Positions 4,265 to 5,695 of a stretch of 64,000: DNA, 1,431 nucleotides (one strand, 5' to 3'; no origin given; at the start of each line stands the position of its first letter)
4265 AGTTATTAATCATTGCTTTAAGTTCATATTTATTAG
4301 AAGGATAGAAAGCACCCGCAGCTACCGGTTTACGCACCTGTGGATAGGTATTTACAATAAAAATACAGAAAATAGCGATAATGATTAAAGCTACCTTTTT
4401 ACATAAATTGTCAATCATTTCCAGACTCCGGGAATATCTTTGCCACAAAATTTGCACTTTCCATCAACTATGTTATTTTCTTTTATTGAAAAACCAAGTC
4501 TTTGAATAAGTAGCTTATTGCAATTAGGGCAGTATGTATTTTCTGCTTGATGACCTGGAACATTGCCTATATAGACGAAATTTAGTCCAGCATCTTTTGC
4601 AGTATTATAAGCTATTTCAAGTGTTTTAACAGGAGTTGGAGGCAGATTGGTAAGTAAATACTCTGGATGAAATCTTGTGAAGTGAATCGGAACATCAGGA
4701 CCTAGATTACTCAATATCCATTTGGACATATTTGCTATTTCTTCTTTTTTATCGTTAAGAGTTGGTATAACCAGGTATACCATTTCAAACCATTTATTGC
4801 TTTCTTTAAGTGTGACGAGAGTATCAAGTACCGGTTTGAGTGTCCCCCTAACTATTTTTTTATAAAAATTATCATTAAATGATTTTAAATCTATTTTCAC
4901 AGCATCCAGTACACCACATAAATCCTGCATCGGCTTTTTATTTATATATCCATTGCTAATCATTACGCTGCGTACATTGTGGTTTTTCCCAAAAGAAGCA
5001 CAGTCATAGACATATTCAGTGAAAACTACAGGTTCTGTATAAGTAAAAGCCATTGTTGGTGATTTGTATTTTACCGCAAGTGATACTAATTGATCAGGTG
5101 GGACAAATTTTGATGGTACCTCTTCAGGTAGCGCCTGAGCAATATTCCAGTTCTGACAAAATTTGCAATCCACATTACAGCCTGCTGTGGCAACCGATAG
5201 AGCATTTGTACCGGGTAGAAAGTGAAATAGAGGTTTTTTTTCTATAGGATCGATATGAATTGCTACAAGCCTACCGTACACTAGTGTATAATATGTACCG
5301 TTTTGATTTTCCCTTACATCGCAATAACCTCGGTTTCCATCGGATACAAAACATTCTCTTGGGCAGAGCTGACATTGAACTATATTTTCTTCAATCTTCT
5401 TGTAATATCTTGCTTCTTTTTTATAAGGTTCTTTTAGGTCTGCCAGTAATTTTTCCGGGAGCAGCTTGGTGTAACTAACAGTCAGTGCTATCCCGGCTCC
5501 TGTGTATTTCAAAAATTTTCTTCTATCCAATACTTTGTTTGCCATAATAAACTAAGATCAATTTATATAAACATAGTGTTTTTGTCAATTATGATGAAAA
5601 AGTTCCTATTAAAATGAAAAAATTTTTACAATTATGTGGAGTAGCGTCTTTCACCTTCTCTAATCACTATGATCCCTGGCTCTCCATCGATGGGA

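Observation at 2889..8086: Export-signal-bearing AmmeMemoRadiSam system clustered with a Tat-DUF362 protein and a NapH/NapG-like membrane polyferredoxin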

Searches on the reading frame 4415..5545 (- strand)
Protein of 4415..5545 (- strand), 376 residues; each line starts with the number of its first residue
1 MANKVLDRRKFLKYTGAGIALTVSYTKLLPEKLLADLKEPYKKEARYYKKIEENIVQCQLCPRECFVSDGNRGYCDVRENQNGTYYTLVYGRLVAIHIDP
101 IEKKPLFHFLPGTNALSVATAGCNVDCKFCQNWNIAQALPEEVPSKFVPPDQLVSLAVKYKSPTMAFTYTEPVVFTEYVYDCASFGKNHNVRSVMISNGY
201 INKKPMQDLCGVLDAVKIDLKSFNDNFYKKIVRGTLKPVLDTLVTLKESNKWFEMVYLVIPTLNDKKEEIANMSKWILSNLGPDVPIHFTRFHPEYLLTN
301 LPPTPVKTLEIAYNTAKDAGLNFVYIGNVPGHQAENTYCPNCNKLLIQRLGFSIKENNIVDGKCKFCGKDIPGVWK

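Call 3: search_protein_families(library=pfam, proteins=[window:4415-5545:-], max_evalue=0.01)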
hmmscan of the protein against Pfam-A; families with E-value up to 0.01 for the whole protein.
window:4415-5545:- (376 aa): 2 families
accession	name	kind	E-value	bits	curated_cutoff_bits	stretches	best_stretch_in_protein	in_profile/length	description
PF04055.27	Radical_SAM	-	8e-19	68.8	29.5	1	119-272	3-164/166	Radical SAM superfamily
PF13353.11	Fer4_12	-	0.0086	16.8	22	0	117-209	9-102/137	4Fe-4S single cluster domain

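Call 4: search_protein_families(library=ncbifam, proteins=[window:4415-5545:-], max_evalue=0.01)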
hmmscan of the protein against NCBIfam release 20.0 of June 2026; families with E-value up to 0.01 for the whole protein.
window:4415-5545:- (376 aa): 22 families
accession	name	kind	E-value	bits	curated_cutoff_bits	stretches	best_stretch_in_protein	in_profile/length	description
TIGR04337.1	AmmeMemoSam_rS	hypoth_equivalog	9.4e-115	383.2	220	1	45-375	1-333/349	AmmeMemoRadiSam system radical SAM enzyme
TIGR02493.1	PFLA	equivalog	7.5e-19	68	231.75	1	116-277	18-183/235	pyruvate formate-lyase-activating protein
TIGR04041.1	activase_YjjW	hypoth_equivalog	3.5e-17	62.7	250.2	1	176-295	123-241/276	YjjW family glycine radical enzyme activase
TIGR02494.1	PFLE_PFLC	subfamily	9.7e-11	41.5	174.35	1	167-293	129-255/293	glycyl-radical enzyme activating protein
TIGR02495.1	NrdG2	equivalog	2.2e-10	40.2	131.15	1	111-279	14-182/193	anaerobic ribonucleoside-triphosphate reductase activating protein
NF048010.1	SfplDhtActHpsHDes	equivalog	5.7e-10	38.5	430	1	167-293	137-264/298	(2S)-3-sulfopropanediol dehydratase activating enzyme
NF008356.0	PRK11145.1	equivalog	5.6e-09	35.6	375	1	120-277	27-188/246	pyruvate formate lyase 1-activating protein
TIGR04003.1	rSAM_BssD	equivalog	1.2e-08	34.5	496.45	1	168-276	134-243/314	[benzylsuccinate synthase]-activating enzyme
NF048008.1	SfplDhtActHpfHKleb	equivalog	3.5e-08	33.1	500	1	170-285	135-250/308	(2S)-3-sulfopropanediol dehydratase activating enzyme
NF038283.1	viperin_w_prok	equivalog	1.5e-07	30.9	180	1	120-237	9-131/281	viperin family antiviral radical SAM protein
TIGR02666.1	moaA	equivalog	2.4e-06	26.8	284.05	1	120-278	17-181/336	GTP 3',8-cyclase MoaA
NF043069.1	T4HPD_activ_SAM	equivalog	7e-06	25.6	425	1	166-278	128-240/299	trans-4-hydroxy-L-proline dehydratase activase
TIGR04545.1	rSAM_ahbD_hemeb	equivalog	5.3e-05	22.8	500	1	120-201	7-85/339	heme b synthase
NF033719.1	ind_deCO2_activ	equivalog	8.4e-05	22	425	1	169-281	137-249/302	indoleacetate decarboxylase activase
NF033717.2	HPDL_rSAM_activ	equivalog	0.00013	21.3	420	1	165-276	134-247/311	4-hydroxyphenylacetate decarboxylase activase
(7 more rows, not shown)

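Call 6: find_homologous_proteins(query=window:4415-5545:-, max_evalue=1e-20)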
Query window:4415-5545:- (376 aa): 8000 proteins with E <= 1e-20 among 8000 candidates; the best 120 are listed.
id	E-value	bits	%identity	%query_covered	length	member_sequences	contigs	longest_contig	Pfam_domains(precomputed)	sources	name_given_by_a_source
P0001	2.2e-260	881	100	100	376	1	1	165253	PF04055.28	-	-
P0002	1.8e-259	878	100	100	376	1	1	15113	PF04055.28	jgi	-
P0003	5.9e-259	877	99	100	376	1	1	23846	PF04055.28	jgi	-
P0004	2.6e-194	664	76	99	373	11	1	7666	PF04055.28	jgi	-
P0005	1.1e-166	573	64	98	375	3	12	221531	PF04055.28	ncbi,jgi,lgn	-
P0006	1.0e-164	566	62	99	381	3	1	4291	PF04055.28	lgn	-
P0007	3.5e-164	565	63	98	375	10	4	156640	PF04055.28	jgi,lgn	-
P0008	1.5e-163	563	63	98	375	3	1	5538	PF04055.28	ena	-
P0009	9.2e-161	553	62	98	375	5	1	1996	PF04055.28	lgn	-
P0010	1.8e-160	552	62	98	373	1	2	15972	PF04055.28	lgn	-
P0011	5.4e-158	544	61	98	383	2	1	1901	PF04055.28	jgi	jgi:pyruvate formate lyase activating enzyme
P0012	6.4e-158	544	61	99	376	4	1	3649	PF04055.28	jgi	jgi:pyruvate formate lyase activating enzyme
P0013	2.3e-154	532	59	98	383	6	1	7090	PF04055.28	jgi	jgi:pyruvate formate lyase activating enzyme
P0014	4.0e-154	531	58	99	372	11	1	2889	PF04055.28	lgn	-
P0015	2.5e-153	529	60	99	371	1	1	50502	PF04055.28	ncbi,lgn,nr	ncbi:AmmeMemoRadiSam system radical SAM enzyme [candidate division KSB1 bacterium]|nr:AmmeMemoRadiSa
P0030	8.8e-149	514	57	98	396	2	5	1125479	PF04055.28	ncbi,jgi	jgi:pyruvate formate lyase activating enzyme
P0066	9.6e-146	504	57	99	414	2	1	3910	PF04055.28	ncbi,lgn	ncbi:MAG: AmmeMemoRadiSam system radical SAM enzyme [Terracidiphilus sp.]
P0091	1.4e-144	500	56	100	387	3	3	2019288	PF04055.28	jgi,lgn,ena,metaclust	metaclust:\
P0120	7.5e-144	498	56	99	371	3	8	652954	PF04055.28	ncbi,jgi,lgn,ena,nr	ncbi:MAG TPA: AmmeMemoRadiSam system radical SAM enzyme [bacterium]|nr:AmmeMemoRadiSam system radica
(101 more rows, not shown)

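Call 9: find_encoding_contigs(protein=P0005, flank=7000, max_places=1)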
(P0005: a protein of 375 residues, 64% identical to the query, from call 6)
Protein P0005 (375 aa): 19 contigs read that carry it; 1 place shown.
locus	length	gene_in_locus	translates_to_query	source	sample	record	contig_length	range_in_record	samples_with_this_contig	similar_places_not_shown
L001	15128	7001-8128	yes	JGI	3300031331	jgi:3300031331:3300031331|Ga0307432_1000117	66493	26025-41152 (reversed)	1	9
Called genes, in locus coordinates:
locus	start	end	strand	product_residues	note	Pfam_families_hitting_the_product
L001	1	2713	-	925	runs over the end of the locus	-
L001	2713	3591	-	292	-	PF13289:SIR2_2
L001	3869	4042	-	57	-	-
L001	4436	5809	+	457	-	PF16217:M64_N, PF09471:Peptidase_M64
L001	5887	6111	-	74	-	-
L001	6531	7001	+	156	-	PF20244:DUF6599 (weak)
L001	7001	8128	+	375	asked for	PF04055:Radical_SAM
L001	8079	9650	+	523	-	PF01875:Memo, PF01871:AMMECR1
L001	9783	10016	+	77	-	PF05635:23S_rRNA_IVP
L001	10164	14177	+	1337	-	PF01364:Peptidase_C25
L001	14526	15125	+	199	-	PF02545:Maf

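Call 10: find_encoding_contigs(protein=P0030, flank=7000, max_places=1)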
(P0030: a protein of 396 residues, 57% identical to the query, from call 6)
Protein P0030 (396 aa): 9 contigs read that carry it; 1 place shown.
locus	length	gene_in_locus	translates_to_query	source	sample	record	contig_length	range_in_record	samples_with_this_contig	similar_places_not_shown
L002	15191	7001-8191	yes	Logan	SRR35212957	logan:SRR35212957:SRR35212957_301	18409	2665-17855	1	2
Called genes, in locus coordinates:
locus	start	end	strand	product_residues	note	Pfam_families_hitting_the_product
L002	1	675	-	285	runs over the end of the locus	PF13432:TPR_16 (faint), PF08238:Sel1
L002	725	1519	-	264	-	-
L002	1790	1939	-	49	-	-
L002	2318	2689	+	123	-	-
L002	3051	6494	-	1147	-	PF02012:BNR (faint), PF13088:BNR_2 (faint), PF14870:PSII_BNR (faint), PF15902:Sortilin-Vps10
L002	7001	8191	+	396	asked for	PF04055:Radical_SAM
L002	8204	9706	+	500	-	PF01875:Memo, PF01871:AMMECR1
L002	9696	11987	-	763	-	PF01564:Spermine_synth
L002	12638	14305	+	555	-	PF01019:G_glu_transpept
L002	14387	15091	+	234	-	PF04366:Ysc84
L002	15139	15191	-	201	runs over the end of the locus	?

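Call 11: find_encoding_contigs(protein=P0091, flank=7000, max_places=1)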
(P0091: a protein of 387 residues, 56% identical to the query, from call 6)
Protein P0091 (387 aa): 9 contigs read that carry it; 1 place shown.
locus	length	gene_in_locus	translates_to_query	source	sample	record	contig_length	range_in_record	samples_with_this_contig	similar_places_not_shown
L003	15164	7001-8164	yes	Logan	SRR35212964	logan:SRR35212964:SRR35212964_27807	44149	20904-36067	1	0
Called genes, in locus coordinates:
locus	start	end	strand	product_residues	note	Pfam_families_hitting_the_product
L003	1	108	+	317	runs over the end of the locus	PF08240:ADH_N, PF16912:Glu_dehyd_C (weak), PF00107:ADH_zinc_N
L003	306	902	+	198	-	PF13238:AAA_18 (weak), PF01202:SKI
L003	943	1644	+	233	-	PF13489:Methyltransf_23, PF01209:Ubie_methyltran, PF05175:MTS, PF00891:Methyltransf_2 (weak), PF13847:Methyltransf_31, PF08241:Methyltransf_11, PF08242:Methyltransf_12, PF13649:Methyltransf_25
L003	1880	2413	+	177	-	-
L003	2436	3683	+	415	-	PF13428:TPR_14 (faint), PF13525:YfiO, PF12895:ANAPC3 (weak), PF00515:TPR_1 (weak), PF07719:TPR_2 (weak), PF13432:TPR_16, PF14559:TPR_19, PF13174:TPR_6, +2 more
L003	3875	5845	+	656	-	PF00072:Response_reg, PF13492:GAF_3 (faint), PF08448:PAS_4, PF00989:PAS (weak), PF13426:PAS_9 (faint), PF01590:GAF (faint), PF13185:GAF_2 (faint)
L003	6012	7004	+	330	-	PF04015:DUF362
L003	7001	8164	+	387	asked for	PF04055:Radical_SAM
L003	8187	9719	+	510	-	PF01875:Memo, PF01871:AMMECR1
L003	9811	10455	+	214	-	PF00881:Nitroreductase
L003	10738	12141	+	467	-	PF01171:ATP_bind_3, PF03483:B3_4 (weak), PF11734:TilS_C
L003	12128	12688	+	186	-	PF00156:Pribosyltran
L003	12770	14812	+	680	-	PF06480:FtsH_ext, PF00004:AAA, PF17862:AAA_lid_3, PF01434:Peptidase_M41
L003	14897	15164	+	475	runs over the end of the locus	PF13371:TPR_9 (weak), PF13414:TPR_11, PF13424:TPR_12 (weak), PF13432:TPR_16, PF13431:TPR_17, PF14559:TPR_19, PF00515:TPR_1, PF07719:TPR_2, +5 more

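Call 13: find_related_loci(query=A1, collection=genome_contigs, flank=10000)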
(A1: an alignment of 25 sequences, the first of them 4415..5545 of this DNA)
Query A1 (376 aa) in genome_contigs; peptide patterns used: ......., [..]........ (x = any residue, [..] = any of these).
600 stretches matched a pattern (row limit reached: there are more); 599 encode a relative of the query (tblastn E <= 1e-3); the best 80 are kept; 80 distinct loci.
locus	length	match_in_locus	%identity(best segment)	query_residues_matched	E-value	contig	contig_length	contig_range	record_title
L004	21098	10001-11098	57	5-375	2e-143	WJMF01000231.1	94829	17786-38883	MAG: candidate division KSB1 bacterium isolate Bin_298 k141_4030270, whole genome shotgun sequence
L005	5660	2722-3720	61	43-375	3e-143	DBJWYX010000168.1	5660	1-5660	MAG TPA_asm: Candidatus Wunengus sp. YC64 NODE_6114_length_5660_cov_4.853524, whole genome shotgun sequence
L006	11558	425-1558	52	5-375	5e-142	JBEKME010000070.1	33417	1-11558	MAG: Terriglobia bacterium isolate SPRUCE 387 SPRUCE_387_70, whole genome shotgun sequence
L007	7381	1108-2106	59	43-375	5e-140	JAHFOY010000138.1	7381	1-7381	MAG: Planctomycetota bacterium isolate nzgw514 NODE_12270_length_7382_cov_3.574026, whole genome shotgun sequence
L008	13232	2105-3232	52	5-375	9e-140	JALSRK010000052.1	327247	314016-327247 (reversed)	MAG: Solibacteraceae bacterium isolate 356-308_metabat1_scaf2bin.066 356-308_scaffold_3_c1, whole genome shotgun sequenc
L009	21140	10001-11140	53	5-375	2e-139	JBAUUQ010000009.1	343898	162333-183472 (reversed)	MAG: Terriglobales bacterium isolate MFD05931_ilm_asm_bin20 k127_75414, whole genome shotgun sequence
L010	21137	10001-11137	54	5-375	1e-139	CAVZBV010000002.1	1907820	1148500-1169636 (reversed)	MAG: uncultured Acidobacteriaceae bacterium isolate MFD03044.bin.1.45 genome assembly, contig: contig_12182, whole genom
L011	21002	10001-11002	54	42-375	6e-139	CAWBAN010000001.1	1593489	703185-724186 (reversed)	MAG: uncultured bacterium isolate MFD02979.bin.1.41 genome assembly, contig: contig_11777, whole genome shotgun sequence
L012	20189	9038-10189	52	1-376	9e-139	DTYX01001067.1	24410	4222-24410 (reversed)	MAG TPA_asm: Candidatus Poribacteria bacterium isolate UWMA-0232 k99_662416, whole genome shotgun sequence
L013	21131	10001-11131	53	6-375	7e-139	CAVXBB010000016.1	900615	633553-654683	MAG: uncultured Acidobacteriaceae bacterium isolate MFD02579.bin.2.56 genome assembly, contig: contig_7521, whole genome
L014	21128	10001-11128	53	6-375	7e-138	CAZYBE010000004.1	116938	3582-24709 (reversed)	MAG TPA_asm: uncultured Eubacteriales bacterium isolate binchicken_co376_124 genome assembly, contig: NODE_84_length_116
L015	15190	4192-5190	58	44-375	7e-138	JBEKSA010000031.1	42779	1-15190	MAG: Terracidiphilus sp. isolate SPRUCE 523 SPRUCE_523_31, whole genome shotgun sequence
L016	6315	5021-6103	55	15-376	4e-137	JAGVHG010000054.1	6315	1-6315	MAG: Phycisphaerae bacterium isolate DeMMO2_2 c_000000048198, whole genome shotgun sequence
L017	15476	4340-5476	53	8-376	2e-136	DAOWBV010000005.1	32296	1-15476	MAG TPA_asm: Planctomycetota bacterium isolate CSMAG_1870 CSMAG_1870_k141_5803159_length_32296_cov_13.0000, whole genome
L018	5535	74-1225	53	2-376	1e-136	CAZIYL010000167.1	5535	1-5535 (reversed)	MAG TPA_asm: uncultured Deferribacteres bacterium isolate binchicken_co164_28 genome assembly, contig: NODE_7508_length_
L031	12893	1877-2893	54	38-375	3e-127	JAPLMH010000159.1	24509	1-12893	MAG: Candidatus Omnitrophota bacterium isolate LacPavin_0920_WC70_MAG_48_9 LacPavin_0920_WC70_scaffold_243739, whole gen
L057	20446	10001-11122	49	4-376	6e-121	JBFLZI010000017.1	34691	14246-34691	MAG: Thermodesulfobacteriota bacterium isolate MAG107 MAG107_17, whole genome shotgun sequence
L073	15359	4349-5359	48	42-376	1e-115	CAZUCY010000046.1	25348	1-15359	MAG TPA_asm: uncultured Ignavibacteriaceae bacterium isolate binchicken_co3_573 genome assembly, contig: NODE_6097_lengt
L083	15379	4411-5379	50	56-376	4e-111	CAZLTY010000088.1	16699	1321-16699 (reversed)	MAG TPA_asm: uncultured Pirellulales bacterium isolate binchicken_co142_456 genome assembly, contig: NODE_10022_length_1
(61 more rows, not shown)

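Call 32: search_protein_families(library=pfam, proteins=[L031:2863-3555:+, L013:8254-8760:+, L012:7888-8946:+, L083:7182-11126:+, L073:4103-5359:+, L009:6368-8059:+, L057:8573-9454:+], max_evalue=0.01)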
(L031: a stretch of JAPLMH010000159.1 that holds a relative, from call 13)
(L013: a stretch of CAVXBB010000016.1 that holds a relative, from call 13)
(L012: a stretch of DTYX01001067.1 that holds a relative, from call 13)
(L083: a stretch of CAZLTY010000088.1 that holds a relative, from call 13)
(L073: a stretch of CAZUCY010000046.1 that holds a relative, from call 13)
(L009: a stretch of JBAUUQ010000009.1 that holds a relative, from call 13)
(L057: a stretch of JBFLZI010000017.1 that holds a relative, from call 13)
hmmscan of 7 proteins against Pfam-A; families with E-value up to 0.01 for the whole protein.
L031:2863-3555:+ (231 aa): 1 family
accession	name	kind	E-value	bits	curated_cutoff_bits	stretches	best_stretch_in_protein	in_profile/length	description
PF13386.12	DsbD_2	-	2.8e-20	73.5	24.9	1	24-194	7-179/199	Cytochrome C biogenesis protein transmembrane region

L013:8254-8760:+ (169 aa): 1 family
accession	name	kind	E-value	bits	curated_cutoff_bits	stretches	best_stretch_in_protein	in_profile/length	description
PF20244.3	DUF6599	-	5.8e-18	65.6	27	1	43-166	2-127/186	Family of unknown function (DUF6599)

L012:7888-8946:+ (353 aa): 1 family
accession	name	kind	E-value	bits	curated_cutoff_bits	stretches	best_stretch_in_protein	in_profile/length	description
PF04015.17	DUF362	-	2.4e-22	80.4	24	1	114-305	1-199/200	Domain of unknown function (DUF362)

L083:7182-11126:+ (1315 aa): 4 families
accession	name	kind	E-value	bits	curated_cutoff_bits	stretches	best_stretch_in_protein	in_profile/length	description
PF12801.12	Fer4_5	-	2.6e-14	53.3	22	2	1054-1095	5-46/48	4Fe-4S binding domain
PF04205.19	FMN_bind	-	5.6e-10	40.2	22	1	884-958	1-73/77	FMN-binding domain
PF01564.23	Spermine_synth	-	9.3e-07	29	22.9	1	282-365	8-93/186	Spermine/spermidine synthase domain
PF07690.21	MFS_1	-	1e-06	28.4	33.4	1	607-791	4-182/347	Major Facilitator Superfamily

L073:4103-5359:+ (419 aa): 2 families
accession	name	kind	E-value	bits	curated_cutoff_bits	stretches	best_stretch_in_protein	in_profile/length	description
PF04055.27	Radical_SAM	-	4.9e-13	50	29.5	1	163-310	4-158/166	Radical SAM superfamily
PF13353.11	Fer4_12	-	0.0022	18.7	22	1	160-265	9-115/137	4Fe-4S single cluster domain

L009:6368-8059:+ (564 aa): 14 families
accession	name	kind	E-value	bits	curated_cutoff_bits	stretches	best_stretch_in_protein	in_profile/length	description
PF12838.12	Fer4_7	-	1.6e-15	57.7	27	2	382-437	1-52/52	4Fe-4S dicluster domain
PF12801.12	Fer4_5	-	4.1e-15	55.9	22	2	83-123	3-43/48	4Fe-4S binding domain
PF00037.32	Fer4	-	3.3e-14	52.5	21.1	2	381-398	6-23/24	4Fe-4S binding domain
PF13484.11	Fer4_16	-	5.8e-12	46.7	30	2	425-489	4-65/66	4Fe-4S double cluster binding domain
PF13187.11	Fer4_9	-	6.2e-11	42.6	27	2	382-438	1-52/52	4Fe-4S dicluster domain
PF13237.11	Fer4_10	-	2.5e-10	40.6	25.5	2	271-315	3-53/53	4Fe-4S dicluster domain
PF12837.12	Fer4_6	-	6.5e-10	38.9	25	2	514-534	2-22/24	4Fe-4S binding domain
PF12797.12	Fer4_2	-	1e-06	28.8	24.5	2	514-533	3-22/22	4Fe-4S binding domain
PF13183.11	Fer4_8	-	4.6e-06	27.5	27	1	480-533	8-66/68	4Fe-4S dicluster domain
PF13534.11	Fer4_17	-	3.9e-05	24.5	22.2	0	375-396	38-59/61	4Fe-4S dicluster domain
PF14697.11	Fer4_21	-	8.9e-05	23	35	1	479-535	10-55/59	4Fe-4S dicluster domain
PF12800.12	Fer4_4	-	0.00025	21.6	24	2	518-533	1-16/17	4Fe-4S binding domain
PF25160.1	LdpA_Fe-S-bd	-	0.00026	21.2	27.6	0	372-398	16-43/49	LdpA Fe-S cluster-binding domain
PF12798.12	Fer4_3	-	0.0027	18.9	27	1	383-397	1-15/15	4Fe-4S binding domain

L057:8573-9454:+ (294 aa): 10 families
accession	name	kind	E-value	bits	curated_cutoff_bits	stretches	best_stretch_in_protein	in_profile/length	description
PF12801.12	Fer4_5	-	1e-16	61.1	22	2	78-118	7-46/48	4Fe-4S binding domain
PF12838.12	Fer4_7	-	6e-09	36.7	27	1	206-248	8-52/52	4Fe-4S dicluster domain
PF00037.32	Fer4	-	2e-08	34.2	21.1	1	229-248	3-22/24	4Fe-4S binding domain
PF13746.11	Fer4_18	-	4.2e-07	30.6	27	1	231-270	58-96/114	4Fe-4S dicluster domain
PF13187.11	Fer4_9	-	0.0002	21.8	27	1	232-247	35-50/52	4Fe-4S dicluster domain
PF12797.12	Fer4_2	-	0.00093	19.5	24.5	1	228-246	4-22/22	4Fe-4S binding domain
PF12798.12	Fer4_3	-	0.0013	19.9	27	0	234-247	1-14/15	4Fe-4S binding domain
PF14697.11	Fer4_21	-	0.0016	19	35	1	206-246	14-53/59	4Fe-4S dicluster domain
PF12837.12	Fer4_6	-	0.0019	18.5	25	1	228-248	3-23/24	4Fe-4S binding domain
PF13484.11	Fer4_16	-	0.0057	17.8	30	0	233-248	1-16/66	4Fe-4S double cluster binding domain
